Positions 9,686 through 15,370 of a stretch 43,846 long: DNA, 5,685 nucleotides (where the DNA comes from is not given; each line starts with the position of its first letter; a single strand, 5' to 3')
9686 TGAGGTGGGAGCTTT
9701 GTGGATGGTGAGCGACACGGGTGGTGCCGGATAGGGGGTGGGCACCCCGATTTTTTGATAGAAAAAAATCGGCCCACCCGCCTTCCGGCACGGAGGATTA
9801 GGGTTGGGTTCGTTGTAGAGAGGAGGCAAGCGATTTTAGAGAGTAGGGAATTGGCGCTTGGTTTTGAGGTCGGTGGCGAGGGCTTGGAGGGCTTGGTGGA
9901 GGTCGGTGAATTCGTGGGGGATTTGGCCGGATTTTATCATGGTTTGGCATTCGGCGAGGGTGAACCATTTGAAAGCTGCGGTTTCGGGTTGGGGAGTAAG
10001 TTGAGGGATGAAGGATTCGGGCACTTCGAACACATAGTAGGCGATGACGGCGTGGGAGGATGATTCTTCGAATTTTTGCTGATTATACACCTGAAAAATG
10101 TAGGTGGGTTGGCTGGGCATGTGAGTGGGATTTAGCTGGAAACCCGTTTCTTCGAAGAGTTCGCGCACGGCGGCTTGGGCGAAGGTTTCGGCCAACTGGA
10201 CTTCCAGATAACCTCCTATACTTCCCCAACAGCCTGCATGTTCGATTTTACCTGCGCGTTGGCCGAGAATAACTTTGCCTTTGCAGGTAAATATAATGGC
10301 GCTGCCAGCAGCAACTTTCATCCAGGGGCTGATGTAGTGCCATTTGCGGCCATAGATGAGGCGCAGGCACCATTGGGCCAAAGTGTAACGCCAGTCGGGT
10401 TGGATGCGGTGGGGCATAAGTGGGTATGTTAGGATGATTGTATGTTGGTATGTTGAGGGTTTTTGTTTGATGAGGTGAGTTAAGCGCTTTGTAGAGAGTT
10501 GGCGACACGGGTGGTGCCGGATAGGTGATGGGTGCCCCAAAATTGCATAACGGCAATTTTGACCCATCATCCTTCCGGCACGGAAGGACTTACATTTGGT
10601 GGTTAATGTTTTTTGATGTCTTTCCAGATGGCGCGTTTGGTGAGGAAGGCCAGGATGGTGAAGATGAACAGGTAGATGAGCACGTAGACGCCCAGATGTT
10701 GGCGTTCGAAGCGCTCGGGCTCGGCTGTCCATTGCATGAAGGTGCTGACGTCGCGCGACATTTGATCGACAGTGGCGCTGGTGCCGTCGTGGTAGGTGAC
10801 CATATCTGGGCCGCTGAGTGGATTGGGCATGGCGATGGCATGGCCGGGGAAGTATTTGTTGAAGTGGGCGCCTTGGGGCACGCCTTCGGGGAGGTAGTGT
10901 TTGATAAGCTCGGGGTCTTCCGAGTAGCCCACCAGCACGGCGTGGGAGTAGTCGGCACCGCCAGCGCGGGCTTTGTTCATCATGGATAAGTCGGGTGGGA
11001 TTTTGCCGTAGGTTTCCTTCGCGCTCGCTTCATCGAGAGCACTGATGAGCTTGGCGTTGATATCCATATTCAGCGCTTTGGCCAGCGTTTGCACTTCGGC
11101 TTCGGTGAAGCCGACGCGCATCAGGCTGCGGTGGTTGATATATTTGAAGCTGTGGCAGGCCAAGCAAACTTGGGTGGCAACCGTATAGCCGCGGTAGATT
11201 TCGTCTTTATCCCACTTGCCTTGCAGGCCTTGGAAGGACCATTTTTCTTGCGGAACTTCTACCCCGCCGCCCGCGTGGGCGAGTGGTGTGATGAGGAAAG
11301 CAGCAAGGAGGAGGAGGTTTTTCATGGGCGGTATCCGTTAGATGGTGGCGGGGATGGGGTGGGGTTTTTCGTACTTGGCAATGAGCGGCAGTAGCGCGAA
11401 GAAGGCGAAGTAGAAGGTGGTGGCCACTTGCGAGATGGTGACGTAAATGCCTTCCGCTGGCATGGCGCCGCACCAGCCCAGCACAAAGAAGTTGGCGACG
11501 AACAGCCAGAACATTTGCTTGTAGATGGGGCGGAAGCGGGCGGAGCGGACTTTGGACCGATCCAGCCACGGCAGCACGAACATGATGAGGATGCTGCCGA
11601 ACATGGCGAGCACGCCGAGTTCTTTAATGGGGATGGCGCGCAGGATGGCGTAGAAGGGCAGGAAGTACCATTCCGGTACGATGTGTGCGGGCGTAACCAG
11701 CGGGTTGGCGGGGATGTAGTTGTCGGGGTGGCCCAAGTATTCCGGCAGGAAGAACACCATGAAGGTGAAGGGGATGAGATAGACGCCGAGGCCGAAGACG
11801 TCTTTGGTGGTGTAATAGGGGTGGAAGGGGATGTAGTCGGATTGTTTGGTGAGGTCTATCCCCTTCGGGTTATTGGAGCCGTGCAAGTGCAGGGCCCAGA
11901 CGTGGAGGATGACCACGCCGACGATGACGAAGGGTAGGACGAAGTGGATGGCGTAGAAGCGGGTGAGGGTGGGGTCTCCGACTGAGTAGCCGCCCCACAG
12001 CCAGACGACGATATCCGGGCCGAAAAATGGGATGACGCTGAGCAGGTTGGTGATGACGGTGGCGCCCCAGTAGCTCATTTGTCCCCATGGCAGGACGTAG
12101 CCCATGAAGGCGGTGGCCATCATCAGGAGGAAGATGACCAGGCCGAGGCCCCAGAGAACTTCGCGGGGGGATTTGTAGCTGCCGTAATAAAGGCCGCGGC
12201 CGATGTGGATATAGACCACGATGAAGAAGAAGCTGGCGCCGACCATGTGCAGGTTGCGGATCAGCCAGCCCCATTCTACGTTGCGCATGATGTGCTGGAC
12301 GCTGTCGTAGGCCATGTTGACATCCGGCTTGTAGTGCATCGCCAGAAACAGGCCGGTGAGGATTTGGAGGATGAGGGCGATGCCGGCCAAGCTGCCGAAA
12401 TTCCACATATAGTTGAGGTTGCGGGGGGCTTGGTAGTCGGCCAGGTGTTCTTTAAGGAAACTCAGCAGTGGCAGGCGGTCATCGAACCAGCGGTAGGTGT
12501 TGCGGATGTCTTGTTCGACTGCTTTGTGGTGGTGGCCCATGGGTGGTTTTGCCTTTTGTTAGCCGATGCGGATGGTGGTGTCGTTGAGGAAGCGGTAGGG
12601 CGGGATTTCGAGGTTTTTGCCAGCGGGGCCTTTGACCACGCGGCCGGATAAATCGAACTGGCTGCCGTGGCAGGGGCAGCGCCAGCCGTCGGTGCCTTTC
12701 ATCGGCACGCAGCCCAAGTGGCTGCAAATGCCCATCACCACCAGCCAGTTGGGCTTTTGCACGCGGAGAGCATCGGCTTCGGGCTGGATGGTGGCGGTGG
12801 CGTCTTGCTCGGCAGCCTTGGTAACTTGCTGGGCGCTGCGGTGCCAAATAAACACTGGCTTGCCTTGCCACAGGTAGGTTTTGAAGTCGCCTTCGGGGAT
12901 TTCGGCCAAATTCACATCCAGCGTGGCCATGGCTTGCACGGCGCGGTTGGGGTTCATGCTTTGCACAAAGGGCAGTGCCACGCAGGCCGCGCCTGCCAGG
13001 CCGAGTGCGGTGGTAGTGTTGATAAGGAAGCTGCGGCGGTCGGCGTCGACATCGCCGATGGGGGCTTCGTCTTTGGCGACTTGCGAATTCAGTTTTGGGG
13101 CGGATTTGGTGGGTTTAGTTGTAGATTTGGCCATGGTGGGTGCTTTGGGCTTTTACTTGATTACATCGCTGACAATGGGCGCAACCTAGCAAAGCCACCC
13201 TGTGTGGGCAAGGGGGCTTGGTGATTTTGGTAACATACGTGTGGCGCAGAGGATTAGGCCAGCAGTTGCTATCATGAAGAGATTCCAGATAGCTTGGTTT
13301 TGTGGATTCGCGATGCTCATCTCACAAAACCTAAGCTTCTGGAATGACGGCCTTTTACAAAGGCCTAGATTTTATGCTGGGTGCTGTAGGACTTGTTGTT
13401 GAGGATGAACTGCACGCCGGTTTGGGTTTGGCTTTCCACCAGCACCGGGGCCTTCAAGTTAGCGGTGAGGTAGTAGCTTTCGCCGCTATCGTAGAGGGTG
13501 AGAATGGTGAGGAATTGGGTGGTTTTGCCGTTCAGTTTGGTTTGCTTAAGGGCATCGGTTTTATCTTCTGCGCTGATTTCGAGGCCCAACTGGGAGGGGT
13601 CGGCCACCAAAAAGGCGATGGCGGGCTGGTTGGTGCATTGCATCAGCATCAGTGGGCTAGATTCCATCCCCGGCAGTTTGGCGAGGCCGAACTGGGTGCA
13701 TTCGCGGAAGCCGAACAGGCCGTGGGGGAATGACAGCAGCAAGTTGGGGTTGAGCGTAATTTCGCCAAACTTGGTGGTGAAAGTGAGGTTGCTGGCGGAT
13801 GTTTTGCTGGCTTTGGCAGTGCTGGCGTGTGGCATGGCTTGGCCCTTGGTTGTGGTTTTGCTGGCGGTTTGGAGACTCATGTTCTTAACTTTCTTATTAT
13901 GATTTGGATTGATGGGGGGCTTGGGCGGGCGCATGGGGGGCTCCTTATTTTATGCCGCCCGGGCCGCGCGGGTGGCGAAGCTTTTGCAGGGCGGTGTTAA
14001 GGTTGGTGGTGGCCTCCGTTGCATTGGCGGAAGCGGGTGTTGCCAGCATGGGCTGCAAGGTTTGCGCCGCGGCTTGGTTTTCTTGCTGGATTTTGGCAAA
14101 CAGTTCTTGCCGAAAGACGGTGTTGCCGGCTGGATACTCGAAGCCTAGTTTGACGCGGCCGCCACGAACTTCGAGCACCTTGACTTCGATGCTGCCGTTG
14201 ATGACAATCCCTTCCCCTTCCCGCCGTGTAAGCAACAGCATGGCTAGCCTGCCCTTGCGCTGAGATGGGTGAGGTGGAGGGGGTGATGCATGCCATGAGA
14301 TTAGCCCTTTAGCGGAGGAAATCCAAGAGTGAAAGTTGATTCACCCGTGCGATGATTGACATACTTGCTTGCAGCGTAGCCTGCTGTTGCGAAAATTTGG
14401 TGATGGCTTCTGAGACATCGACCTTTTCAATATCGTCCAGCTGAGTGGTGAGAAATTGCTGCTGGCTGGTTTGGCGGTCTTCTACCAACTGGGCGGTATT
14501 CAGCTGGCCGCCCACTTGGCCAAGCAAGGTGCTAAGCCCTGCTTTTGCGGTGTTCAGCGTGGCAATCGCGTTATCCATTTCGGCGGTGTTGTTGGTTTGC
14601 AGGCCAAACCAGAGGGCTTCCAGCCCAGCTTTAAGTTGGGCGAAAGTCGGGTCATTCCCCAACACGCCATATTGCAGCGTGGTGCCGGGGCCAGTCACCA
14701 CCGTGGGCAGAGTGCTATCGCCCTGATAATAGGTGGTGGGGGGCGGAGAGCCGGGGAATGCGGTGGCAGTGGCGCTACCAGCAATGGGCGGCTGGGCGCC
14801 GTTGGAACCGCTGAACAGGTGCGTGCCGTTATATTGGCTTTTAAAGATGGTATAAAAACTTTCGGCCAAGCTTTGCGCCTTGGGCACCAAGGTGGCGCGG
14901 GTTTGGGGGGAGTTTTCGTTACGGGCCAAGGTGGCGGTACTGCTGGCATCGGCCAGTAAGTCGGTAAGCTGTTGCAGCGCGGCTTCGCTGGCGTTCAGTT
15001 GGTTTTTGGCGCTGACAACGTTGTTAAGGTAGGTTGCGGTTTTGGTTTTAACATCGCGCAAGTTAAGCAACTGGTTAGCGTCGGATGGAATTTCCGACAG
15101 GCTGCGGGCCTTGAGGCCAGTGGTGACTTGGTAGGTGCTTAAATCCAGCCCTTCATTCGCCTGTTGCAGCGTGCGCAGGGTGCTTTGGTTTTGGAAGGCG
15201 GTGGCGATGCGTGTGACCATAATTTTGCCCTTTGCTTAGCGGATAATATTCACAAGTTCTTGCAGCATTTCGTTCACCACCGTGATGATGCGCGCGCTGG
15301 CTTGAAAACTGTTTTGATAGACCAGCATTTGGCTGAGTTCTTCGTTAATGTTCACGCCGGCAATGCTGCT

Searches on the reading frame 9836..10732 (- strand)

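Call 56: search_protein_families(library=pfam, proteins=[window:9836-10732:-], max_evalue=0.01)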
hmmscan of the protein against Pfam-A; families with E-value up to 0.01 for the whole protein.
window:9836-10732:- (298 aa): 1 family
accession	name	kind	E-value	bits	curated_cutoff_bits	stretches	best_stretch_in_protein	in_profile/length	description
PF00293.34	NUDIX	-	7.1e-15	55.6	21.1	1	143-262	6-118/134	NUDIX domain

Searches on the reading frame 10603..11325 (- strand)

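Call 56: search_protein_families(library=pfam, proteins=[window:10603-11325:-], max_evalue=0.01)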
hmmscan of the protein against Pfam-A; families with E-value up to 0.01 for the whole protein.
window:10603-11325:- (240 aa): 1 family
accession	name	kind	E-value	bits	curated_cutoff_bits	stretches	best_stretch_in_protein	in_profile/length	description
PF02167.20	Cytochrom_C1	-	4.6e-62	210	22.8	1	29-236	1-218/219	Cytochrome C1 family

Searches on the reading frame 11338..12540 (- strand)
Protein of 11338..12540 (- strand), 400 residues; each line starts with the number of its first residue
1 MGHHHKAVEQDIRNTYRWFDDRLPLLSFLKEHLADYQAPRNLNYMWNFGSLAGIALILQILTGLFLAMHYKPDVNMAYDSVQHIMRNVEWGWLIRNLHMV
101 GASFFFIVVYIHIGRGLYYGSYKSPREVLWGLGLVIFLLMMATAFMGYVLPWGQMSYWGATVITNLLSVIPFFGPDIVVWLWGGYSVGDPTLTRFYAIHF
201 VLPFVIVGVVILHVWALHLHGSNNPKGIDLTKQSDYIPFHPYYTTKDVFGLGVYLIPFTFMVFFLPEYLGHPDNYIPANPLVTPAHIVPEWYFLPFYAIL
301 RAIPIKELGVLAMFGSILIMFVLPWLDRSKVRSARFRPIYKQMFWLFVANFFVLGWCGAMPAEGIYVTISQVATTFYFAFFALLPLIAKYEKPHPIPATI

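Call 56: search_protein_families(library=pfam, proteins=[window:11338-12540:-], max_evalue=0.01)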
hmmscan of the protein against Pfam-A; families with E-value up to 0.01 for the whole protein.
window:11338-12540:- (400 aa): 4 families
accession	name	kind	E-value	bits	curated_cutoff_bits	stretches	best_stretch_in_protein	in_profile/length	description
PF00033.24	Cytochrome_B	-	4.4e-75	252.1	27.2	1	34-219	2-187/189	Cytochrome b/b6/petB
PF00032.22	Cytochrom_B_C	-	2.7e-45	153.2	20.7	1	277-378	1-102/102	Cytochrome b(C-terminal)/b6/petD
PF13631.11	Cytochrom_B_N_2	-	3.4e-43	148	27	1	104-272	2-169/169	Cytochrome b(N-terminal)/b6/petB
PF14358.11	DUF4405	-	0.0029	18.5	26.7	1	54-114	8-63/66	Domain of unknown function (DUF4405)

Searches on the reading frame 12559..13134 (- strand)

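Call 56: search_protein_families(library=pfam, proteins=[window:12559-13134:-], max_evalue=0.01)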
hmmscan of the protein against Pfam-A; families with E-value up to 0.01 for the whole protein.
window:12559-13134:- (191 aa): 2 families
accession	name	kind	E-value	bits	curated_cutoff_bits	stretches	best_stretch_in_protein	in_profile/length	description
PF00355.32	Rieske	-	1.5e-11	44.4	20.3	1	78-176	10-85/88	Rieske [2Fe-2S] domain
PF10399.14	UCR_Fe-S_N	-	7.1e-11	41.8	24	1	28-62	6-40/41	Ubiquitinol-cytochrome C reductase Fe-S subunit TAT signal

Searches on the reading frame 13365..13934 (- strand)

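Call 8: search_protein_families(library=pfam, proteins=[window:13365-13934:-])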
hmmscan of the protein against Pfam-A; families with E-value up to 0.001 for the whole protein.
window:13365-13934:- (189 aa): 1 family
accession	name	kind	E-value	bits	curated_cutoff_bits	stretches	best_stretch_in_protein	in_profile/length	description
PF02623.20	FliW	-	9.6e-23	80.7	25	1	68-189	2-122/122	FliW protein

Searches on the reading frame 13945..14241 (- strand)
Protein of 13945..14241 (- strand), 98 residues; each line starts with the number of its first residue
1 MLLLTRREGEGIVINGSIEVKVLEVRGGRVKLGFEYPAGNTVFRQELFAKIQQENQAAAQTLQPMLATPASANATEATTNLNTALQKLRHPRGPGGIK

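Call 8: search_protein_families(library=pfam, proteins=[window:13945-14241:-])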
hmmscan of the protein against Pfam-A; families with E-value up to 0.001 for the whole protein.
window:13945-14241:- (98 aa): 1 family
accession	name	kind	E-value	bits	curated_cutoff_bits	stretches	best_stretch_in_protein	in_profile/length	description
PF02599.21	CsrA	-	4.4e-18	65.4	27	1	1-53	1-53/53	Global regulator protein family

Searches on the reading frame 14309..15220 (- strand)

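Call 8: search_protein_families(library=pfam, proteins=[window:14309-15220:-])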
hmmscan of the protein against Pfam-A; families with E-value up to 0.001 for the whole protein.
window:14309-15220:- (303 aa): 2 families
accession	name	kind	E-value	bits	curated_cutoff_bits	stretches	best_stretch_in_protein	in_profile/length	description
PF00669.25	Flagellin_N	-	1.2e-06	29.1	26.6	1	6-140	2-138/139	Bacterial flagellin N-terminal helical region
PF00700.27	Flagellin_C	-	4.5e-06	27.4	23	1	224-302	6-86/86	Bacterial flagellin C-terminal helical region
